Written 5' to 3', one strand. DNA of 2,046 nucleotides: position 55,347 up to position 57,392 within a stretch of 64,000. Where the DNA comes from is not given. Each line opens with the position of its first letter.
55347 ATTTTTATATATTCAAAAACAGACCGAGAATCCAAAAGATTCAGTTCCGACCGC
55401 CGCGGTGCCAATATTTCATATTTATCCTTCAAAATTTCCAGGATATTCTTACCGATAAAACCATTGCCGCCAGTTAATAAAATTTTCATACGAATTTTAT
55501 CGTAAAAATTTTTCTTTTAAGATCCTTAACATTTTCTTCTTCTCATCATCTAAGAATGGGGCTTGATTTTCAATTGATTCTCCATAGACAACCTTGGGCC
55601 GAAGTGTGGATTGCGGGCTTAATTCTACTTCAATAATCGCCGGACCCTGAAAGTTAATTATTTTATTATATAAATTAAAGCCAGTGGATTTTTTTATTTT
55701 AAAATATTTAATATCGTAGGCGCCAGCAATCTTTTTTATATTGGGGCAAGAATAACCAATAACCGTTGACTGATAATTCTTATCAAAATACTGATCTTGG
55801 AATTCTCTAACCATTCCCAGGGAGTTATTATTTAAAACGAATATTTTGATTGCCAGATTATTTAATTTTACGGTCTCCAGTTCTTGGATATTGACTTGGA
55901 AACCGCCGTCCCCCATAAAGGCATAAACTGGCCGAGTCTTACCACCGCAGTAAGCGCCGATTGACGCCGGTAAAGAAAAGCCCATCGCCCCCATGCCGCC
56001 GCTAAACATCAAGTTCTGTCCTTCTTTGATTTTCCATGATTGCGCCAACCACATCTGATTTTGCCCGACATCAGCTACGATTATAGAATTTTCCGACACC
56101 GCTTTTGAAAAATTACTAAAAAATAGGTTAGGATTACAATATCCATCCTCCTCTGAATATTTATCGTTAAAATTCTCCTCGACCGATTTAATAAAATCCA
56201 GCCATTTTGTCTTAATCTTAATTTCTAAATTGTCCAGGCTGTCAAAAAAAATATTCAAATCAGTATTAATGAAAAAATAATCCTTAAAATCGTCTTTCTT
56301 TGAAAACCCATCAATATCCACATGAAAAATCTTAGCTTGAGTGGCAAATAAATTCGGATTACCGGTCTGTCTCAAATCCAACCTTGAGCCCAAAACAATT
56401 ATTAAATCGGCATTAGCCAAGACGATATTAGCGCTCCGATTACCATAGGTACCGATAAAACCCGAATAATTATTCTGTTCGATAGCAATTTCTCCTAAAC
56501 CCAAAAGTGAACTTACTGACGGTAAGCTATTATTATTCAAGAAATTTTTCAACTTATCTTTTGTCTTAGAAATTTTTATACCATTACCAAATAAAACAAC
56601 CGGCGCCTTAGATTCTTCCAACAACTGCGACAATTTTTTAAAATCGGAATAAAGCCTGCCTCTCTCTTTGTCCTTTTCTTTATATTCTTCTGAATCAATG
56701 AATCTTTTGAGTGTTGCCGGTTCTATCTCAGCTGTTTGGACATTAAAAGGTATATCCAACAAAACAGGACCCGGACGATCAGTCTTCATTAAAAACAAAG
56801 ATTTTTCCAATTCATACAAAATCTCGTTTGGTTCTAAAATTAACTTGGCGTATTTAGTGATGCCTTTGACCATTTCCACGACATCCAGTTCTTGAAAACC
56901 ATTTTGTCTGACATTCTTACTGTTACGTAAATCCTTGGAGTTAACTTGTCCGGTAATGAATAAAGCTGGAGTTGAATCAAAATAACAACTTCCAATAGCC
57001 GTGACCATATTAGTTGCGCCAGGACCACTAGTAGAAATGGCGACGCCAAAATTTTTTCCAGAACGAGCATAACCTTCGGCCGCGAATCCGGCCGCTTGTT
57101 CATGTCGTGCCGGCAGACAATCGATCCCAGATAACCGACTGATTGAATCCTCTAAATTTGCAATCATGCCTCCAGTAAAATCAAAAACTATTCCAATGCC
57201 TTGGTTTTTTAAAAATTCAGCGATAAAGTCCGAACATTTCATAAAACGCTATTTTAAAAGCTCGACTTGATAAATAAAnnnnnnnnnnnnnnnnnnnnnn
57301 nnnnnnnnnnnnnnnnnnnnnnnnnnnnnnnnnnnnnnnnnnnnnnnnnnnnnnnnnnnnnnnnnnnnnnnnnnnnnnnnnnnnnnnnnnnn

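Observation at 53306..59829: Predicted CDP-activated branched-chain 3,6-dideoxyhexose (yersiniose-like) pathway in a CPR-like genome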

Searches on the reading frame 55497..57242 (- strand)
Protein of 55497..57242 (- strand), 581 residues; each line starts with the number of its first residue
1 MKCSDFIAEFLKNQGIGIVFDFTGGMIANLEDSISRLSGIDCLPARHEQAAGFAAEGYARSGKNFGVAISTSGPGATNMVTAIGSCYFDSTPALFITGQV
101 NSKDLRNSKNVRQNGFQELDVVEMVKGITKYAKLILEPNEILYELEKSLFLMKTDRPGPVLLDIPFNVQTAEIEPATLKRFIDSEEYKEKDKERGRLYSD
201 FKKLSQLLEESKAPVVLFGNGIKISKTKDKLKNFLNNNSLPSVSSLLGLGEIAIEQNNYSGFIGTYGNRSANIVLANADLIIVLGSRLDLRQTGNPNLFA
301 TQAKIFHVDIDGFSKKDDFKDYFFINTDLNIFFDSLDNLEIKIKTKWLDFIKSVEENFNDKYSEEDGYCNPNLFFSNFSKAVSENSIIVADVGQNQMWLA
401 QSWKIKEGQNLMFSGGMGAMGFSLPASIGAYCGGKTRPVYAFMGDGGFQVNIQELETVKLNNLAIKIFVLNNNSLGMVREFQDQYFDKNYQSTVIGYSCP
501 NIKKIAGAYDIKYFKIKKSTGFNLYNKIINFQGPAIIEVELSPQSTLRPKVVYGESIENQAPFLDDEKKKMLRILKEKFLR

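Call 3: search_protein_families(library=pfam, proteins=[window:55497-57242:-])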
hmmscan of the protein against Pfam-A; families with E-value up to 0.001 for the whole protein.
window:55497-57242:- (581 aa): 3 families
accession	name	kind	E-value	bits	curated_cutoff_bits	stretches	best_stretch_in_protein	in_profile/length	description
PF02775.26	TPP_enzyme_C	-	4.2e-35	121.2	21.9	1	391-539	1-151/151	Thiamine pyrophosphate enzyme, C-terminal TPP binding domain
PF02776.23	TPP_enzyme_N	-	1.9e-30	105.5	26.8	1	1-124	1-119/119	Thiamine pyrophosphate enzyme, N-terminal TPP binding domain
PF00205.28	TPP_enzyme_M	-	1.7e-23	83.3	30.4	1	202-320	2-121/137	Thiamine pyrophosphate enzyme, central domain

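Call 4: search_protein_families(library=ncbifam, proteins=[window:55497-57242:-])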
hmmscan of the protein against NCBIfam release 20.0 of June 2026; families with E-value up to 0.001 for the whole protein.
window:55497-57242:- (581 aa): 51 families (the best 25 are shown)
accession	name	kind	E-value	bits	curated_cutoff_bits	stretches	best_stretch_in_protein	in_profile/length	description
NF006524.0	PRK08978.1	equivalog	1.7e-125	419.4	738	1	2-556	2-539/548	acetolactate synthase 2 catalytic subunit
TIGR00118.1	acolac_lg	equivalog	1.2e-123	413.5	538.35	1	1-559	1-552/557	biosynthetic-type acetolactate synthase large subunit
NF004710.0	PRK06048.1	equivalog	1.6e-115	386.7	976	1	1-558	8-554/561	acetolactate synthase large subunit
NF005584.0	PRK07282.1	equivalog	1.9e-115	386.6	970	1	3-556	12-555/566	acetolactate synthase large subunit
NF004919.0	PRK06276.1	equivalog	8.3e-112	374.4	866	1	1-559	1-555/582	acetolactate synthase large subunit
NF005824.0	PRK07710.1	equivalog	8e-110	367.8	976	1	3-557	19-564/573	acetolactate synthase large subunit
NF006319.0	PRK08527.1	equivalog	1.4e-109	367.1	905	1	1-560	4-557/565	acetolactate synthase large subunit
NF006016.1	PRK08155.1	equivalog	1.4e-107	360.4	870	1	3-554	5-545/554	acetolactate synthase large subunit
NF005228.0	PRK06725.1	equivalog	5.6e-107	358.3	991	1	4-543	19-547/571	acetolactate synthase large subunit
NF005860.0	PRK07789.1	equivalog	6.2e-106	355.1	881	1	6-557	39-594/615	acetolactate synthase large subunit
NF005651.0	PRK07418.1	subfamily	1.3e-95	320.8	942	1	7-559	25-577/617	acetolactate synthase large subunit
NF006581.0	PRK09107.1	equivalog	4.4e-93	312.6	974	1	3-555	13-567/595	acetolactate synthase 3 large subunit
NF005058.0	PRK06466.1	equivalog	3.4e-91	306.5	951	1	4-521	7-525/574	acetolactate synthase 3 large subunit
NF005409.0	PRK06965.1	equivalog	9.8e-88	295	1035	1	4-520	24-538/587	acetolactate synthase 3 catalytic subunit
NF005364.0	PRK06882.1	equivalog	1.7e-86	290.8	1083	1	4-519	7-521/574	acetolactate synthase 3 large subunit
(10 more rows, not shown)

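Call 8: search_solved_structures(query=window:55497-57242:-, max_evalue=1e-20)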
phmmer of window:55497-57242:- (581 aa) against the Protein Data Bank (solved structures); distinct sequences matched with E-value up to 1e-20: 62 (the best 60 are shown).
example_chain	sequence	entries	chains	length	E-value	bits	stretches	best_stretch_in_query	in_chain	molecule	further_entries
5ahk_A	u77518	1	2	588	7.1e-110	371.4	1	1-564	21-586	ACETOLACTATE SYNTHASE II, LARGE SUBUNIT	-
7tzz_A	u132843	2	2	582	1.6e-82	281.1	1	2-554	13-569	Acetolactate synthase, chloroplastic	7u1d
6u9h_A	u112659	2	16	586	2.8e-82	280.3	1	2-554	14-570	Acetolactate synthase, chloroplastic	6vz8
1ybh_A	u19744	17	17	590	2.9e-82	280.3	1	2-554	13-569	Acetolactate synthase, chloroplast | Acetolactate synthase | Acetolactate synthase, chloroplastic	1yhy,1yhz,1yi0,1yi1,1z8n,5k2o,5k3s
8et5_A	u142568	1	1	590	2.9e-82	280.3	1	2-554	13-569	Acetolactate synthase, chloroplastic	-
6lpi_A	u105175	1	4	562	3.6e-82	279.9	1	4-554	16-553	Acetolactate synthase isozyme 1 large subunit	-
7stq_A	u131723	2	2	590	4e-82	279.8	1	2-554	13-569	Acetolactate synthase, chloroplastic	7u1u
7u25_A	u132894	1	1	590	6.2e-82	279.1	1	2-554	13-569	Acetolactate synthase, chloroplastic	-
3e9y_A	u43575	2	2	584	7.2e-82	278.9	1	2-554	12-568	Acetolactate synthase, chloroplastic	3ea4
8rph_A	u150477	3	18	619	4.7e-77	263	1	2-551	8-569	Thiamine pyrophosphate-binding protein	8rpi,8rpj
1jsc_A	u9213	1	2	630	4.9e-70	239.9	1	8-563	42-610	ACETOHYDROXY-ACID SYNTHASE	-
6u9d_A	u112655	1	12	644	5.3e-70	239.8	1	8-563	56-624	Acetolactate synthase catalytic subunit, mitochondrial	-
1n0h_A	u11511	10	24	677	6.3e-70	239.5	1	8-563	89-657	Acetolactate synthase | Acetolactate synthase, mitochondrial | Acetolactate synthase catalytic subunit, mitochondrial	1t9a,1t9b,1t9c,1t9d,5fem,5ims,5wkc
7egv_A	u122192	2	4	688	1.2e-68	235.3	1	7-577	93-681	Acetolactate synthase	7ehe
6dek_A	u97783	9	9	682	9.2e-64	219.2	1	9-567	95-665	Acetolactate synthase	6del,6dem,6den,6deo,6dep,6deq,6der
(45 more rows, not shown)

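Call 11: find_homologous_proteins(query=window:55497-57242:-, max_evalue=1e-30)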
Query window:55497-57242:- (581 aa): 8000 proteins with E <= 1e-30 among 8000 candidates; the best 120 are listed.
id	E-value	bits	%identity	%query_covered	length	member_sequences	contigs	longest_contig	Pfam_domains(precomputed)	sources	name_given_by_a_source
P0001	0.0e+0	1300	100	100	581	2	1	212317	PF02775.27,PF02776.24,PF00205.29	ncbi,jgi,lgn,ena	ncbi:MAG: thiamine pyrophosphate-binding protein [Patescibacteria group bacterium]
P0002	0.0e+0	1044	79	100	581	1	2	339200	PF02775.27,PF02776.24,PF00205.29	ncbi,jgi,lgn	ncbi:MAG: thiamine pyrophosphate-binding protein [Parcubacteria group bacterium]|jgi:acetolactate sy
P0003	0.0e+0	1044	79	100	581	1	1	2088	PF02775.27,PF02776.24,PF00205.29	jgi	jgi:acetolactate synthase I/II/III large subunit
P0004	0.0e+0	1024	77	100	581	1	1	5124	PF02775.27,PF02776.24,PF00205.29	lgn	-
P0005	0.0e+0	1011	77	100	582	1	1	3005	PF02775.27,PF02776.24,PF00205.29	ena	-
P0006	8.2e-296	1000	76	100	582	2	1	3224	PF02775.27,PF02776.24,PF00205.29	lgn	-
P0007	4.6e-284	961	73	100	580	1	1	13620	PF02775.27,PF02776.24,PF00205.29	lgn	-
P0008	4.0e-278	942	71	98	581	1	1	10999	PF02775.27,PF02776.24,PF00205.29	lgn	-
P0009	2.4e-277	939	73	100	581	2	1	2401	PF02775.27,PF02776.24,PF00205.29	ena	-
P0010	7.3e-273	924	70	100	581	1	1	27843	PF02775.27,PF02776.24,PF00205.29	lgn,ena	-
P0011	1.2e-270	917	70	100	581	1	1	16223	PF02775.27,PF02776.24,PF00205.29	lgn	-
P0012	1.1e-269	914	71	100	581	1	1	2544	PF02775.27,PF02776.24,PF00205.29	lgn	-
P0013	4.4e-257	872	66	100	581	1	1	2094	PF02775.27,PF02776.24,PF00205.29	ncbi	-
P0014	6.6e-255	865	67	100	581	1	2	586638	PF02775.27,PF02776.24,PF00205.29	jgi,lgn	jgi:acetolactate synthase-1/2/3 large subunit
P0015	1.4e-252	857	67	100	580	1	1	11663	PF02775.27,PF02776.24,PF00205.29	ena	-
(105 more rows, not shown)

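Call 22: find_encoding_contigs(protein=P0001, flank=10000, max_places=3)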
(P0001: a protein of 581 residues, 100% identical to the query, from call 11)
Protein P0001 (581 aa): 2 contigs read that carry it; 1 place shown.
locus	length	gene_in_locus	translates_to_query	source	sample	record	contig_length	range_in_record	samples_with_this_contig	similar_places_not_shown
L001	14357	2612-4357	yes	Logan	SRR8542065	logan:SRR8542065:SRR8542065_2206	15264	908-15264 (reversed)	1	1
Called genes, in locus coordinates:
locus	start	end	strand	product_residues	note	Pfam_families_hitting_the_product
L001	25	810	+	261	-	PF00483:NTP_transferase, PF12804:NTP_transf_3 (weak)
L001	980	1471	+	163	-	PF00293:NUDIX (weak)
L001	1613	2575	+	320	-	PF01370:Epimerase, PF02719:Polysacc_synt_2, PF04321:RmlD_sub_bind, PF01073:3Beta_HSD, PF07993:NAD_binding_4, PF16363:GDP_Man_Dehyd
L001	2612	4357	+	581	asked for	PF02776:TPP_enzyme_N, PF00205:TPP_enzyme_M, PF02775:TPP_enzyme_C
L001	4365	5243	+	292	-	PF01370:Epimerase, PF04321:RmlD_sub_bind, PF16363:GDP_Man_Dehyd (faint)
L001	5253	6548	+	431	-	PF01041:DegT_DnrJ_EryC1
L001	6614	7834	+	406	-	PF00534:Glycos_transf_1, PF13692:Glyco_trans_1_4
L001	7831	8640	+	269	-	PF01135:PCMT (faint), PF03848:TehB (weak), PF01209:Ubie_methyltran (weak), PF13489:Methyltransf_23, PF13847:Methyltransf_31, PF08241:Methyltransf_11, PF08242:Methyltransf_12 (faint), PF13649:Methyltransf_25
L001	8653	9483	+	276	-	PF13489:Methyltransf_23, PF02353:CMAS, PF13847:Methyltransf_31, PF08241:Methyltransf_11, PF08242:Methyltransf_12, PF13649:Methyltransf_25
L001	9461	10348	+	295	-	PF13489:Methyltransf_23, PF07021:MetW, PF13649:Methyltransf_25, PF13847:Methyltransf_31, PF08241:Methyltransf_11, PF08242:Methyltransf_12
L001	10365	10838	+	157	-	PF00132:Hexapep, PF14602:Hexapep_2 (weak)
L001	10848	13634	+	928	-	-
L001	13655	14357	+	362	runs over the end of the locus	PF13472:Lipase_GDSL_2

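Call 23: find_encoding_contigs(protein=P0002, flank=10000, max_places=3)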
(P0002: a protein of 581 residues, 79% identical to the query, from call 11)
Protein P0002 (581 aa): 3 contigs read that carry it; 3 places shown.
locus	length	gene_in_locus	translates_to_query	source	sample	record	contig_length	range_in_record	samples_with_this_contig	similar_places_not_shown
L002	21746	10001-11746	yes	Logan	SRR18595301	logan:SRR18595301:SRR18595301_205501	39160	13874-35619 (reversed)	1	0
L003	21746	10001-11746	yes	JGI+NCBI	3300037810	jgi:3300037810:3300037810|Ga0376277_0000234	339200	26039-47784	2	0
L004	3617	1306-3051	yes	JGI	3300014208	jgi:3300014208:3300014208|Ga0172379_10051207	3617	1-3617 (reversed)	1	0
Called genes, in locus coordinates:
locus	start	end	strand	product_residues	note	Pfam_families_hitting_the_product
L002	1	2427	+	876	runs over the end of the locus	PF00534:Glycos_transf_1, PF13692:Glyco_trans_1_4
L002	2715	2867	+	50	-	-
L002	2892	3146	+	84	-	-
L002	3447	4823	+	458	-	-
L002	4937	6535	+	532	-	-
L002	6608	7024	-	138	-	PF04138:GtrA_DPMS_TM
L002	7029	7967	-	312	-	PF00535:Glycos_transf_2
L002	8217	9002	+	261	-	PF00483:NTP_transferase, PF12804:NTP_transf_3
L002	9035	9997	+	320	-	PF00106:adh_short (weak), PF01370:Epimerase, PF02719:Polysacc_synt_2, PF04321:RmlD_sub_bind, PF05368:NmrA (faint), PF01073:3Beta_HSD, PF16363:GDP_Man_Dehyd, PF07993:NAD_binding_4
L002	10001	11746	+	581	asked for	PF02776:TPP_enzyme_N, PF00205:TPP_enzyme_M, PF02775:TPP_enzyme_C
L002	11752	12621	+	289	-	PF01370:Epimerase, PF04321:RmlD_sub_bind (weak), PF16363:GDP_Man_Dehyd (faint)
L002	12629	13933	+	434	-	PF01041:DegT_DnrJ_EryC1, PF00266:Aminotran_5 (faint), PF01053:Cys_Met_Meta_PP (weak)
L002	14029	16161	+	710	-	PF00535:Glycos_transf_2, PF10111:Glyco_tranf_2_2 (weak), PF13641:Glyco_tranf_2_3, PF13712:Glyco_tranf_2_5 (faint), PF13692:Glyco_trans_1_4, PF00534:Glycos_transf_1, PF13524:Glyco_trans_1_2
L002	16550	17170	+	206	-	-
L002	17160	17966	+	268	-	PF08843:AbiEii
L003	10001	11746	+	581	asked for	PF02776:TPP_enzyme_N, PF00205:TPP_enzyme_M, PF02775:TPP_enzyme_C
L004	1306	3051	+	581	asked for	PF02776:TPP_enzyme_N, PF00205:TPP_enzyme_M, PF02775:TPP_enzyme_C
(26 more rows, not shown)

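Call 25: find_related_loci(query=A1, collection=genome_contigs, flank=10000)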
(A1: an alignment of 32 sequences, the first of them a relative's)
Query A1 (581 aa) in genome_contigs; peptide patterns used: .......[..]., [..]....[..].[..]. (x = any residue, [..] = any of these).
600 stretches matched a pattern (row limit reached: there are more); 552 encode a relative of the query (tblastn E <= 1e-3); the best 80 are kept; 80 distinct loci.
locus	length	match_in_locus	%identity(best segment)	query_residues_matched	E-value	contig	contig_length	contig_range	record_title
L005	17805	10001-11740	73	1-580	0e+0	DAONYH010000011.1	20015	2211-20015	MAG TPA_asm: bacterium isolate AMR_MDS_4127 NODE_3570_length_20015_cov_12.531112, whole genome shotgun sequence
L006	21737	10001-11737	51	3-577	0e+0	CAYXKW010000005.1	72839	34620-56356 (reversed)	MAG TPA_asm: uncultured Candidatus Saccharibacteria bacterium isolate SRP286056_co3_512 genome assembly, contig: NODE_14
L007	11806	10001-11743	49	3-577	0e+0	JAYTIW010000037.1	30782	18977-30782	MAG: Candidatus Paceibacterota bacterium isolate GFS_2860 GFS_2860_36, whole genome shotgun sequence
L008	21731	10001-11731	50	4-576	0e+0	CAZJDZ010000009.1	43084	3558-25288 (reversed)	MAG TPA_asm: uncultured Candidatus Saccharibacteria bacterium isolate SRP296810_co1_219 genome assembly, contig: NODE_72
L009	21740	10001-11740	53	4-579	0e+0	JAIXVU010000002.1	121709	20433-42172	MAG: bacterium isolate D1_MAG_00076 pond_D1_MAG_00076_000000000012, whole genome shotgun sequence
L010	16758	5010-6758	48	3-579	0e+0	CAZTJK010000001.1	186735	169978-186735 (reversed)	MAG TPA_asm: uncultured Candidatus Saccharibacteria bacterium isolate binchicken_co185_277 genome assembly, contig: NODE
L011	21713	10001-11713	46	1-570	1e-158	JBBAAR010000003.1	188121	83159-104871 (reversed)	MAG: Elusimicrobiota bacterium isolate SO_2017_GW3_47 scaffold_97_c1_OW296A_2017, whole genome shotgun sequence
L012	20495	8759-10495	45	1-575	7e-157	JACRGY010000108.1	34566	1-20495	MAG: Nitrospirae bacterium isolate NC_groundwater_1763_Pr3_B-0.1um_44_11 SR-2_scaffold_141_2118163, whole genome shotgun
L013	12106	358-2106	42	1-576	5e-154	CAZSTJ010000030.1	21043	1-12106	MAG TPA_asm: uncultured Geobacter sp. isolate binchicken_co269_122 genome assembly, contig: NODE_2251_length_21043_cov_8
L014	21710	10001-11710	44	1-564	8e-154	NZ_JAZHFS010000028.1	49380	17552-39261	Clostridium frigoriphilum strain 14F 28, whole genome shotgun sequence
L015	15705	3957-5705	44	1-576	1e-153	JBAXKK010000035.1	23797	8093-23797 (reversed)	MAG: Elusimicrobiota bacterium isolate ELA399 MAG399_35, whole genome shotgun sequence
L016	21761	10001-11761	42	1-577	2e-152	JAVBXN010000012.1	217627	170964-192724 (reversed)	MAG: Pelobacter sp. isolate GS8 20, whole genome shotgun sequence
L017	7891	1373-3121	44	1-576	2e-152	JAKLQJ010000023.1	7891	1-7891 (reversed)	MAG: Elusimicrobia bacterium isolate bin N2.88 k141_40645, whole genome shotgun sequence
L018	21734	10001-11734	43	1-572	2e-151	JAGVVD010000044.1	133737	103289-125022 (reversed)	MAG: Elusimicrobia bacterium isolate WAS_Bin_5 WAS_Bin_5_scaffold_18, whole genome shotgun sequence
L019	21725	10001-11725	46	2-576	2e-149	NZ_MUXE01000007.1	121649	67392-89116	Arcobacter caeni strain RW17-10 NODE_7_length_121649_cov_44.8175_ID_2061, whole genome shotgun sequence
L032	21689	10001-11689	43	1-563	4e-143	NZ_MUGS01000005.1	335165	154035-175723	Flavobacterium araucananum strain DSM 24704 43413_contig_5, whole genome shotgun sequence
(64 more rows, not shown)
